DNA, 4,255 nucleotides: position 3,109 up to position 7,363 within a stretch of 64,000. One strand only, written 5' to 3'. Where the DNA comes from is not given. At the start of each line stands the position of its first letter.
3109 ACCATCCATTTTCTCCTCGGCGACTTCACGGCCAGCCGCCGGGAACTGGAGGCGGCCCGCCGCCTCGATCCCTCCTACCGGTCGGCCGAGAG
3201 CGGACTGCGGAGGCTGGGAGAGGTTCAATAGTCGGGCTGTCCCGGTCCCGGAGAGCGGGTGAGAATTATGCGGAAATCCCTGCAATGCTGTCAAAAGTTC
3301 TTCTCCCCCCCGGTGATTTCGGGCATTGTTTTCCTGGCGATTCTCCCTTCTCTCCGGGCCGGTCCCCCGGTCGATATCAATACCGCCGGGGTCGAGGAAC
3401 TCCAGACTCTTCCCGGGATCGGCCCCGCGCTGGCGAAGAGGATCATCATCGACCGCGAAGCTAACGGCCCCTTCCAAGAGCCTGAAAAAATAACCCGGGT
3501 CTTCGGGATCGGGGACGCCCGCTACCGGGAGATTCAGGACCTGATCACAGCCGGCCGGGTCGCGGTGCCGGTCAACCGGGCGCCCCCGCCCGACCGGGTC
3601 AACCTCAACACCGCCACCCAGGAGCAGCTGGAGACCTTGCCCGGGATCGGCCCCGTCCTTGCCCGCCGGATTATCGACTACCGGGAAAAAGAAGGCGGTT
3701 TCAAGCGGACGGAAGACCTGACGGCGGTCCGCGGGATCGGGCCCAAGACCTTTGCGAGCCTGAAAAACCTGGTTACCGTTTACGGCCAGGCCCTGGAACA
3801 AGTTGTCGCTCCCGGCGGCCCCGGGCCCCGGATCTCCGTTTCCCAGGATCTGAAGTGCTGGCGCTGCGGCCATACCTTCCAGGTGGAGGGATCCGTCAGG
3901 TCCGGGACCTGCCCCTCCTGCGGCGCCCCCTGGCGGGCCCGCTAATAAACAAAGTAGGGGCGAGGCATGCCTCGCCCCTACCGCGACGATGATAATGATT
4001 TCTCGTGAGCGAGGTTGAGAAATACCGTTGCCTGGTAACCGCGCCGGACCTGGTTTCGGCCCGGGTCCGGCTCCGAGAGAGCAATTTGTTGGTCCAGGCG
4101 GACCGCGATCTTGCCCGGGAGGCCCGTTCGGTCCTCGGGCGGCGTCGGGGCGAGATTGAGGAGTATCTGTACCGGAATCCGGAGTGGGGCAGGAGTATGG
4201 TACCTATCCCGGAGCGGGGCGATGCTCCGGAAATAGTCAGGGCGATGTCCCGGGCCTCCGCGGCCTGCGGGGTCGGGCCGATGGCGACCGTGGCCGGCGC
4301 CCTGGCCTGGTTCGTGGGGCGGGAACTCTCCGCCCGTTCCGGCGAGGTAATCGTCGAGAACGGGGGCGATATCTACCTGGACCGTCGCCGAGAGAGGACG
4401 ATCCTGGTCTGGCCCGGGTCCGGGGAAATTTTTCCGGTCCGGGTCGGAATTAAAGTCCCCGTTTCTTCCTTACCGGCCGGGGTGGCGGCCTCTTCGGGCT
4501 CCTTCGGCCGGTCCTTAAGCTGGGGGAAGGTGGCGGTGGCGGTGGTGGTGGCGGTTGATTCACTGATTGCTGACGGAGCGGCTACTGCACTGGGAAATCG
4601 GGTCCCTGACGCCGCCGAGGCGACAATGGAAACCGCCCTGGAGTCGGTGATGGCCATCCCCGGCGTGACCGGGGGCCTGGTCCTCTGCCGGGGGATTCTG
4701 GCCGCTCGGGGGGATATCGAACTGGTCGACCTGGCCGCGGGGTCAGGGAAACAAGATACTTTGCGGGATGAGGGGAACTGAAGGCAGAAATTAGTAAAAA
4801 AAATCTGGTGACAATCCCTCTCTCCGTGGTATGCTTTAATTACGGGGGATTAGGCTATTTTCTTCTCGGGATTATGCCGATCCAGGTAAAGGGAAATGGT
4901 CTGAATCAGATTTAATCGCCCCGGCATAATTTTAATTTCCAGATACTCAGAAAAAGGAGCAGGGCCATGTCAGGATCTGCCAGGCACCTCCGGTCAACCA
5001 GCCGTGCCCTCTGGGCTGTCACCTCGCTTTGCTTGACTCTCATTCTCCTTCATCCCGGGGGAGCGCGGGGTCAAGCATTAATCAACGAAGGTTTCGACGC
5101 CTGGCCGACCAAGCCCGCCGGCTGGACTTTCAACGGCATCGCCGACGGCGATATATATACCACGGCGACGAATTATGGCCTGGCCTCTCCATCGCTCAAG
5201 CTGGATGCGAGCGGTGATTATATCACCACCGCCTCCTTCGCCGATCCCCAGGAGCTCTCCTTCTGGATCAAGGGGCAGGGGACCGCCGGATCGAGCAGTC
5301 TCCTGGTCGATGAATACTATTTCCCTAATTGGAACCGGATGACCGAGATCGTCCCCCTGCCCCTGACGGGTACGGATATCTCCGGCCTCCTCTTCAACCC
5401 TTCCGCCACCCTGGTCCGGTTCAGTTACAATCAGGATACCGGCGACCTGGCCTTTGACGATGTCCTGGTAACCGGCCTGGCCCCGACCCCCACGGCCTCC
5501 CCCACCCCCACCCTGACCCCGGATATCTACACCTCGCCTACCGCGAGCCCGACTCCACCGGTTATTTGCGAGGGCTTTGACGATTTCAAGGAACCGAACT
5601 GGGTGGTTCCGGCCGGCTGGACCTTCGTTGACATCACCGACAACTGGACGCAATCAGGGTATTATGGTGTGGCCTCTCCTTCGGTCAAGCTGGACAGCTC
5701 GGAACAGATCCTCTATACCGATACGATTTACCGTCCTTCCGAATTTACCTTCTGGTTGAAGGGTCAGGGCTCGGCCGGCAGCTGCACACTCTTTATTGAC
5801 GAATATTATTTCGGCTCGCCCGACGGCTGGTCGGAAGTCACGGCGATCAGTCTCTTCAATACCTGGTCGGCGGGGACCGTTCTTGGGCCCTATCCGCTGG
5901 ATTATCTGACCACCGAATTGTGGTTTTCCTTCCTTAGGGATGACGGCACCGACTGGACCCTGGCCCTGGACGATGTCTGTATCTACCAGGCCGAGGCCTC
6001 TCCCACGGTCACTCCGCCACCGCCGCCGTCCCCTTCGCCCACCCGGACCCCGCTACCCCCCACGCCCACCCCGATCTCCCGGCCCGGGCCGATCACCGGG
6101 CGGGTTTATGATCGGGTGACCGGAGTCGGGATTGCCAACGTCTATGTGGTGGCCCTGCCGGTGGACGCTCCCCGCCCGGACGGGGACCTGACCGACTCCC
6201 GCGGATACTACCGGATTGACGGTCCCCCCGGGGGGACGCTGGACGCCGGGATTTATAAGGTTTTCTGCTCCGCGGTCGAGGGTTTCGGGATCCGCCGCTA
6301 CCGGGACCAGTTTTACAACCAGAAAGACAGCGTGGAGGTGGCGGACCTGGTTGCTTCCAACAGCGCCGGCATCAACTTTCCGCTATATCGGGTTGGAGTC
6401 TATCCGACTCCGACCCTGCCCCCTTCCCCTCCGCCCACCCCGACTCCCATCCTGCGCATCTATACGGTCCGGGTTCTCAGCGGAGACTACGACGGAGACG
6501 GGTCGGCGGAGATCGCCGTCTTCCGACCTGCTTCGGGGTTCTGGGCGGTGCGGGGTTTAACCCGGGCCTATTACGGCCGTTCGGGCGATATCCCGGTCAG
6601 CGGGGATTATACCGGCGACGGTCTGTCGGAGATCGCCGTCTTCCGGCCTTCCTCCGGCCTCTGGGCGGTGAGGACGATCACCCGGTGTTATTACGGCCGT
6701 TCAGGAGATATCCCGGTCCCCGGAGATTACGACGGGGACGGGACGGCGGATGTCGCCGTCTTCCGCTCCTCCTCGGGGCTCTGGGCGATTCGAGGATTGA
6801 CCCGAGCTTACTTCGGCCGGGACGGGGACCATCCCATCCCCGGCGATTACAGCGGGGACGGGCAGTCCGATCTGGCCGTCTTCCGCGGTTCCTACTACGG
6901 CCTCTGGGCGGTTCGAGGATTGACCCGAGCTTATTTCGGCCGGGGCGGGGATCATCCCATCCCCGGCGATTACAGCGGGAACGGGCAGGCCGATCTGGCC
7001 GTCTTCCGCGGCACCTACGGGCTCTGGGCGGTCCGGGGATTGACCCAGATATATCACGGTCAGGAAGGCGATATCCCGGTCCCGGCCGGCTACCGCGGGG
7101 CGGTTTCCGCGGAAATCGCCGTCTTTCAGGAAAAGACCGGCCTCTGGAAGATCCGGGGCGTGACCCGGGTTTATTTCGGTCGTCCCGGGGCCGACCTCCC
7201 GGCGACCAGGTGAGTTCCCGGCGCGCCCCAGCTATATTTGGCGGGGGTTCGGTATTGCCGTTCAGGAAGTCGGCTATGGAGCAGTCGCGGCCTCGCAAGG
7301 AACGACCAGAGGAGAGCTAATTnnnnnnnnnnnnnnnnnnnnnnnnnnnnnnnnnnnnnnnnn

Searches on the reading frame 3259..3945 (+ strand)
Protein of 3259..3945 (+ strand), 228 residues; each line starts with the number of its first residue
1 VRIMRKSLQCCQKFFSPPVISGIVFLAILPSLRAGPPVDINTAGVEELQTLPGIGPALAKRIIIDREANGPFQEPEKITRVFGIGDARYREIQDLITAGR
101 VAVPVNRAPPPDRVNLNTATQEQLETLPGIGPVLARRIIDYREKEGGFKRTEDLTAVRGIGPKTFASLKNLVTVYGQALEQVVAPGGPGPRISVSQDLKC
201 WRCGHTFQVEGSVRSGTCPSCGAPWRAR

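Call 71: search_protein_families(library=pfam, proteins=[window:3259-3945:+], max_evalue=0.001)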
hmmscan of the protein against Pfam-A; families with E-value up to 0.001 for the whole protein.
window:3259-3945:+ (228 aa): 13 families
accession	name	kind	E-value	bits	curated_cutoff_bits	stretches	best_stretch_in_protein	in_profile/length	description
PF12836.13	HHH_3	-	3.8e-43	145.9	27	2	113-172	5-64/65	Helix-hairpin-helix motif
PF00633.29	HHH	-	3.1e-22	77.6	24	2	115-141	4-30/30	Helix-hairpin-helix motif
PF14520.12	HHH_5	-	1.5e-13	51.5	27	1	39-64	28-53/57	Helix-hairpin-helix domain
PF03934.19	T2SSK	-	1.1e-10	42.2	24.2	1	114-173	1-61/63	Type II secretion system (T2SS), protein K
PF14716.13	HHH_8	-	1.3e-10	42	30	0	37-62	41-64/73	Helix-hairpin-helix domain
PF12826.13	HHH_2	-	1.1e-09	38.7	27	0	115-145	28-58/64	Helix-hairpin-helix motif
PF14579.12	HHH_6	-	8.3e-08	32.8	25.6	0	48-100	27-79/90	Helix-hairpin-helix motif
PF06514.17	PsbU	-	1.1e-07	32.1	24.5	1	35-88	12-61/93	Photosystem II 12 kDa extrinsic protein (PsbU)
PF02371.22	Transposase_20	-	1.3e-07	32.3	21.3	0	122-167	2-47/87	Transposase IS116/IS110/IS902 family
PF21176.3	RecR_HhH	-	2.9e-07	30.6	27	0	45-62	5-22/45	RecR, helix-hairpin-helix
PF11798.14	IMS_HHH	-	7.6e-06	26.3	24.4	0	125-138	14-27/32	IMS family HHH motif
PF11731.14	Cdd1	-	0.00012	22.6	25.5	0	43-62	3-22/86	Pathogenicity locus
PF21687.3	T2SSK_1st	-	0.00024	22.2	26.2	0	139-175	69-105/107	Type II secretion system (T2SS), protein K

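Call 75: search_protein_families(library=ncbifam, proteins=[window:3259-3945:+], max_evalue=0.001)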
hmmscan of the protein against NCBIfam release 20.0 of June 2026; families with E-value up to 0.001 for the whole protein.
window:3259-3945:+ (228 aa): 7 families
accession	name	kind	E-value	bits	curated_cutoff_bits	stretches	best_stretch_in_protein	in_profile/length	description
TIGR01259.1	comE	subfamily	3.6e-38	130.3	152.35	2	113-174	59-120/120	comEA protein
TIGR00426.1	TIGR00426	subfamily_domain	2.6e-32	110.7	53.1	2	113-174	7-69/69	competence protein ComEA helix-hairpin-helix repeat region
NF037980.1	T2SS_GspK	equivalog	1.2e-08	34.9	130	1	67-160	175-259/307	type II secretion system minor pseudopilin GspK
NF002708.1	PRK02515.1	equivalog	5.8e-07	29.5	85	1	35-94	56-111/137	photosystem II complex extrinsic protein PsbU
TIGR03916.1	rSAM_link_UDG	hypoth_equivalog_domain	5.9e-07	28.9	343.5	0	37-68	321-352/415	putative DNA modification/repair radical SAM protein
TIGR00084.2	ruvA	equivalog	2.3e-06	27.4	85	0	40-65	104-129/202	Holliday junction branch migration protein RuvA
NF033542.1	transpos_IS110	equivalog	7.3e-05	22.1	140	0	121-166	219-265/343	IS110 family RNA-guided transposase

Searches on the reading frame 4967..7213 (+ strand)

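Call 71: search_protein_families(library=pfam, proteins=[window:4967-7213:+], max_evalue=0.001)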
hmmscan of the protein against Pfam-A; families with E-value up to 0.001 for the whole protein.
window:4967-7213:+ (748 aa): 3 families
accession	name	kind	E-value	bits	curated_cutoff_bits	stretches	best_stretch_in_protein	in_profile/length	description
PF01839.29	FG-GAP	-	9e-18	64.2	22.1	0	503-524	5-26/37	FG-GAP repeat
PF13517.12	FG-GAP_3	-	1.1e-08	36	26.9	0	587-638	1-61/61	FG-GAP-like repeat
PF13620.12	CarboxypepD_reg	-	1e-05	26.2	32.3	1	376-425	2-50/82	Carboxypeptidase regulatory-like domain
